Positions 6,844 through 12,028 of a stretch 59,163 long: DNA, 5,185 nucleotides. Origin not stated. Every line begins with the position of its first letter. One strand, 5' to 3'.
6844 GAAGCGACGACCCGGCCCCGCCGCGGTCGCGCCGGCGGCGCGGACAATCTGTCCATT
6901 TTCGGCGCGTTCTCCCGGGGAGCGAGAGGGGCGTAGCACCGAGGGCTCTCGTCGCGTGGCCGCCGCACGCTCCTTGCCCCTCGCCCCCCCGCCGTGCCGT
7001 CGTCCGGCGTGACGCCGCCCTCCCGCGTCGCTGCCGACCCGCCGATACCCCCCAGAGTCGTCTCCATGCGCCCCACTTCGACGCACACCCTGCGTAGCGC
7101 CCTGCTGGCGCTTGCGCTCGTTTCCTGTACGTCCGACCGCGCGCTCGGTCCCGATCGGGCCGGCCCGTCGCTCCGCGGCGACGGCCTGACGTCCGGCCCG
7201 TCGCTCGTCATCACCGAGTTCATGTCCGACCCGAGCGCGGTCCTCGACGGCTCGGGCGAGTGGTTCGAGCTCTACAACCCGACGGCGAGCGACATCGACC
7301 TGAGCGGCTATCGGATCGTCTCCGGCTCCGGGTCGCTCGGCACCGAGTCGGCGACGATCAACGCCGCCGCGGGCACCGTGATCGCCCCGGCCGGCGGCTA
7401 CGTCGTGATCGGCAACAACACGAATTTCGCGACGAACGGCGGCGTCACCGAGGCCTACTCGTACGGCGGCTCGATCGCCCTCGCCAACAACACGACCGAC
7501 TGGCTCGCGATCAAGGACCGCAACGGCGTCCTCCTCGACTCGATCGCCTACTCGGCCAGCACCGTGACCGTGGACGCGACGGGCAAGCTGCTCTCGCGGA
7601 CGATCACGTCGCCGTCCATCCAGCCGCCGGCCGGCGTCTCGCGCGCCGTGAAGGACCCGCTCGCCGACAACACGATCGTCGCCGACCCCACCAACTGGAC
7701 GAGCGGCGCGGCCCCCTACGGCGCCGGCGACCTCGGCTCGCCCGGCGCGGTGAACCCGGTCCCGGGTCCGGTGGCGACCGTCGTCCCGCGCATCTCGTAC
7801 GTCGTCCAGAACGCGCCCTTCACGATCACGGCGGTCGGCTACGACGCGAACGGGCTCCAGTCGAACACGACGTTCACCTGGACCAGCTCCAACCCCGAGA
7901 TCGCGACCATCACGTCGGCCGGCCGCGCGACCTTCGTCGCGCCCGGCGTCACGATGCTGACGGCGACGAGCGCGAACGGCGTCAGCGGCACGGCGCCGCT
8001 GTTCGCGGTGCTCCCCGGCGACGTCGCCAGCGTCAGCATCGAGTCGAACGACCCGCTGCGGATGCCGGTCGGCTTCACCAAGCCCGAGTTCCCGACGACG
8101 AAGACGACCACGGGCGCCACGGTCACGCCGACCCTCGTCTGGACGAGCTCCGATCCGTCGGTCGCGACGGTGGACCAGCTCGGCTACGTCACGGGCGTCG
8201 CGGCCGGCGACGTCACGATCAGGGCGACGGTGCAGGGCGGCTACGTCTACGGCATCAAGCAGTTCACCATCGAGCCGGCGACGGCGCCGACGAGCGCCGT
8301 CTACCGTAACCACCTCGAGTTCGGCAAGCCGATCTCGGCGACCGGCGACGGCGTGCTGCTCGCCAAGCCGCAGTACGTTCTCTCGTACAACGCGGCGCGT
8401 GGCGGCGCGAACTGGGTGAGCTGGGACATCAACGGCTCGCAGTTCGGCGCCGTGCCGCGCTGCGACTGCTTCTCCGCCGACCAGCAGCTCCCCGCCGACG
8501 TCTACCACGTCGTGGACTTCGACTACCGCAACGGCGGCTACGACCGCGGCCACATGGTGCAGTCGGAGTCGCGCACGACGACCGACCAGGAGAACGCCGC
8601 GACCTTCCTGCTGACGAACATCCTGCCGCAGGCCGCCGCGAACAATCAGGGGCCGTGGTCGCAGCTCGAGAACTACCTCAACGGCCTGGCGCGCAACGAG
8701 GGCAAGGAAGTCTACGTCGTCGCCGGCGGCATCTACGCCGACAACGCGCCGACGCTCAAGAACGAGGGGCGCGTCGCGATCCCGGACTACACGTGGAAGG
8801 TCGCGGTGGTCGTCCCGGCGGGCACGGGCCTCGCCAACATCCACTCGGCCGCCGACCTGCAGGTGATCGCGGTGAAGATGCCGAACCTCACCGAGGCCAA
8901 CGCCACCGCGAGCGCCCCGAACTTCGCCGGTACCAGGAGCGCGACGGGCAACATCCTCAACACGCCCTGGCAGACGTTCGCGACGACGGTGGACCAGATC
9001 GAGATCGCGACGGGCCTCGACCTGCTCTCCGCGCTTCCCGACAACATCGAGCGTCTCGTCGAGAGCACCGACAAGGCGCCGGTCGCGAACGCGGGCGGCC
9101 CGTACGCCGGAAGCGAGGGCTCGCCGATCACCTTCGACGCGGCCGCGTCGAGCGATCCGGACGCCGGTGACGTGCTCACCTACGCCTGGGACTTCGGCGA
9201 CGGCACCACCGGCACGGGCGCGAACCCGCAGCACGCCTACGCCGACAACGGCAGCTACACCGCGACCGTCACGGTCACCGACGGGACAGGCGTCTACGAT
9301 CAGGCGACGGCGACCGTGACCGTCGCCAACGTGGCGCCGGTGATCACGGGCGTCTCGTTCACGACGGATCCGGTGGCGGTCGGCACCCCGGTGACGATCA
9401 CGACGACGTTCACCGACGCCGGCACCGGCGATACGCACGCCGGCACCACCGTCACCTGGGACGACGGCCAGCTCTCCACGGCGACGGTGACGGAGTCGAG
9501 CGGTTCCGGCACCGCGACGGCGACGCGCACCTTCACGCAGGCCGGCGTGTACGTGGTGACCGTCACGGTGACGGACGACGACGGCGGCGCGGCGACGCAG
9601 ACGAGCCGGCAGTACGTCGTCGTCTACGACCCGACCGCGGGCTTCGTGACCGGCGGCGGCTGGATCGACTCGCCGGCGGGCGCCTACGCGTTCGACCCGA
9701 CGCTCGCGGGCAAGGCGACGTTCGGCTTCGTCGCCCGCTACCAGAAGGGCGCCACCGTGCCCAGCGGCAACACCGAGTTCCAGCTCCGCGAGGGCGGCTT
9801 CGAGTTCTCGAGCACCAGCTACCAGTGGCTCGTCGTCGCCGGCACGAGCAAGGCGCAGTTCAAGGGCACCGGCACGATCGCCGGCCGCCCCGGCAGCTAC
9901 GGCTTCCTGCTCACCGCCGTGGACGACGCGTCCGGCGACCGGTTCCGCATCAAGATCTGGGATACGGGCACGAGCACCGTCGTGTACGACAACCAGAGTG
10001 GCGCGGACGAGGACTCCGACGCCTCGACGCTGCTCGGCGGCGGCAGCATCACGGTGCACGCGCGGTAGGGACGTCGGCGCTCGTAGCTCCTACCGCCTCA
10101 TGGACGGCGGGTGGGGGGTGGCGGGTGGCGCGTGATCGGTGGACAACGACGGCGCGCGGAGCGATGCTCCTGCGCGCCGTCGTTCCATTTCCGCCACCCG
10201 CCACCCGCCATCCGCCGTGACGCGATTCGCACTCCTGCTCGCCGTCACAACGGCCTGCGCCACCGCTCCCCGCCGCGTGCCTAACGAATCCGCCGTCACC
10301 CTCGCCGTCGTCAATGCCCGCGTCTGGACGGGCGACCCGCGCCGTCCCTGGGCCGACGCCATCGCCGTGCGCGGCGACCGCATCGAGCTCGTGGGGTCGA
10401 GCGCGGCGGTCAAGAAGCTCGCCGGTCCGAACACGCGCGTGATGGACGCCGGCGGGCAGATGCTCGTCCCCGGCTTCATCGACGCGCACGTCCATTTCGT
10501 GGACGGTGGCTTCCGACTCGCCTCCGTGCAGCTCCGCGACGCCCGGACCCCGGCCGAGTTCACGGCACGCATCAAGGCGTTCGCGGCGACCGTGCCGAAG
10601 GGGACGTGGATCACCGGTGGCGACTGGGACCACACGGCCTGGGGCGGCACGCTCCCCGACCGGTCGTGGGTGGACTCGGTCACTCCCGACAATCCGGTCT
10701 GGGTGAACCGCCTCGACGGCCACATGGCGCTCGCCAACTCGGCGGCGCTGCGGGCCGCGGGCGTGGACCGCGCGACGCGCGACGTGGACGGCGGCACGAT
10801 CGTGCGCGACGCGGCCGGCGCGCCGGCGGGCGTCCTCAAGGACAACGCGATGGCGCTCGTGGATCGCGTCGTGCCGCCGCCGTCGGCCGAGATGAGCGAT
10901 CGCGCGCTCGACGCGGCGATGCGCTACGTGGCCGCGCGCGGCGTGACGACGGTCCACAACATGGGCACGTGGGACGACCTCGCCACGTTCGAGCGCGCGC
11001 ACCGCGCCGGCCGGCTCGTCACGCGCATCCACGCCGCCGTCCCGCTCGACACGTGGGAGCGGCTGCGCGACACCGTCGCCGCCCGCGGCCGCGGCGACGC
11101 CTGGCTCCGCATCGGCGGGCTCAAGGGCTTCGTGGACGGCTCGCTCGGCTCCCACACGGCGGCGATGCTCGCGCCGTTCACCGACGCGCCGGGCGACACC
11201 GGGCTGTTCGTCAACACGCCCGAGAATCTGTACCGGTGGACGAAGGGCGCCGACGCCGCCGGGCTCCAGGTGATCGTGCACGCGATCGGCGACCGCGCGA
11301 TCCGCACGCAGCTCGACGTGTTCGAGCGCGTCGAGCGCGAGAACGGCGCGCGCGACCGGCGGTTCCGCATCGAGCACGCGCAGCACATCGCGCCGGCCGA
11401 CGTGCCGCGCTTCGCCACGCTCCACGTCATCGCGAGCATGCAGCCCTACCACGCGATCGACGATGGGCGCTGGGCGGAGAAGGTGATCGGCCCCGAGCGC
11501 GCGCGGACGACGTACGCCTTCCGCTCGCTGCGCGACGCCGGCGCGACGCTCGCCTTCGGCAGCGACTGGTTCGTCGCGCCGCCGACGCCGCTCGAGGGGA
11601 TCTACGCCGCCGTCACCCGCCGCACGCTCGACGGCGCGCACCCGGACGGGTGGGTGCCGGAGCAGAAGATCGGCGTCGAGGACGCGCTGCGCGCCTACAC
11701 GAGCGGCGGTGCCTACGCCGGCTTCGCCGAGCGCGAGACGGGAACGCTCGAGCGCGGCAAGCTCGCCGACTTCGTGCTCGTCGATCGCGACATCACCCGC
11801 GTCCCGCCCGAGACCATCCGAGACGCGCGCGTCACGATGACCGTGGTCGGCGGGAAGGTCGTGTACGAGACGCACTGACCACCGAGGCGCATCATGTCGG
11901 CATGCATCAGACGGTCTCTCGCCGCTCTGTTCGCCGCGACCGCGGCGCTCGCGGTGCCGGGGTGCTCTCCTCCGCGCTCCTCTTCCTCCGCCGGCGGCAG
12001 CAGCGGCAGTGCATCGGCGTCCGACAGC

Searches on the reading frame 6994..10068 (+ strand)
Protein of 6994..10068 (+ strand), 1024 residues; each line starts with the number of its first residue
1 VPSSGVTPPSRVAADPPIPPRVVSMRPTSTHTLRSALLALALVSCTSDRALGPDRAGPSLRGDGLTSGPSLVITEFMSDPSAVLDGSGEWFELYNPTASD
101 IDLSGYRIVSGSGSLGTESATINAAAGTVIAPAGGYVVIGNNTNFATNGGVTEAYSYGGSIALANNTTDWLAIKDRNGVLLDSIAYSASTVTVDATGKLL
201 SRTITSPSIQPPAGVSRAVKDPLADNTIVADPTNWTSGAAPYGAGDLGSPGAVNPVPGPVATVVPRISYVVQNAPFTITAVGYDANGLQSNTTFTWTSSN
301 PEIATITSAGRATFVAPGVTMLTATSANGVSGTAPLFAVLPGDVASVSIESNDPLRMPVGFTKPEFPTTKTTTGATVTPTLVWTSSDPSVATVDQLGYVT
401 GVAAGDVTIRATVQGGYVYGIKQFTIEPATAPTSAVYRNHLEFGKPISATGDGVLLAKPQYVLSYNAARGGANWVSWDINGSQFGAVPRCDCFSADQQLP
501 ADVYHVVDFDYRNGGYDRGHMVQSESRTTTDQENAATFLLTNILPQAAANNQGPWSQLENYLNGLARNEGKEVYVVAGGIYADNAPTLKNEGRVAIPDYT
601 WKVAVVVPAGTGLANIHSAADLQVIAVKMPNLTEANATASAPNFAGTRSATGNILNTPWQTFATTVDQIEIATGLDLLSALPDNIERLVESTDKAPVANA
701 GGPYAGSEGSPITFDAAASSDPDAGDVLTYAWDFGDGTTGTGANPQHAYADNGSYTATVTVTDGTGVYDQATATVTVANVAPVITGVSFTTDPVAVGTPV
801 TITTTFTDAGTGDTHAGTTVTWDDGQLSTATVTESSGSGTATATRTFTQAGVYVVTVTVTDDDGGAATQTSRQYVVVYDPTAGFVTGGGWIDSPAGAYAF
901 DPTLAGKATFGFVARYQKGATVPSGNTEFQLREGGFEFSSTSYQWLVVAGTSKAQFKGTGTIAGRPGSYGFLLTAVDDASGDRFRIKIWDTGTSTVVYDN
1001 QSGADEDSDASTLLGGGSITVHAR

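Call 57: search_protein_families(library=pfam, proteins=[window:6994-10068:+], max_evalue=0.00001)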
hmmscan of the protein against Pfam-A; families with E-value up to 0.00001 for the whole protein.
window:6994-10068:+ (1024 aa): 6 families
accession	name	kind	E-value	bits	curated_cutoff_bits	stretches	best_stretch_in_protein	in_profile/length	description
PF01223.29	Endonuclease_NS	-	2.1e-46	158.8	23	1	449-683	12-222/223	DNA/RNA non-specific endonuclease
PF18911.6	PKD_4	-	9.5e-32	109.3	27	2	694-777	2-85/85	PKD domain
PF00801.26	PKD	-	1.8e-18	66.8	23.5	1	705-770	10-74/80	PKD domain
PF00932.25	LTD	-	1e-14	55.3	34.3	1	68-187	5-108/109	Lamin Tail Domain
PF02368.24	Big_2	-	1.1e-13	51.3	22.8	1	376-415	32-70/79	Bacterial Ig-like domain (group 2)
PF22352.2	K319L-like_PKD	-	8.2e-10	39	27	0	710-777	12-84/84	K319L-like, PKD domain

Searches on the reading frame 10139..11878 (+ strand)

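Call 57: search_protein_families(library=pfam, proteins=[window:10139-11878:+], max_evalue=0.00001)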
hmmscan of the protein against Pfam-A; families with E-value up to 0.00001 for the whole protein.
window:10139-11878:+ (579 aa): 2 families
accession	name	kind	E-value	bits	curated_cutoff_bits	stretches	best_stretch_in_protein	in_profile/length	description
PF07969.17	Amidohydro_3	-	2e-106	357.8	29.7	1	100-576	1-472/472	Amidohydrolase family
PF01979.26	Amidohydro_1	-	2.3e-21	76.9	25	1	255-575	36-345/345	Amidohydrolase family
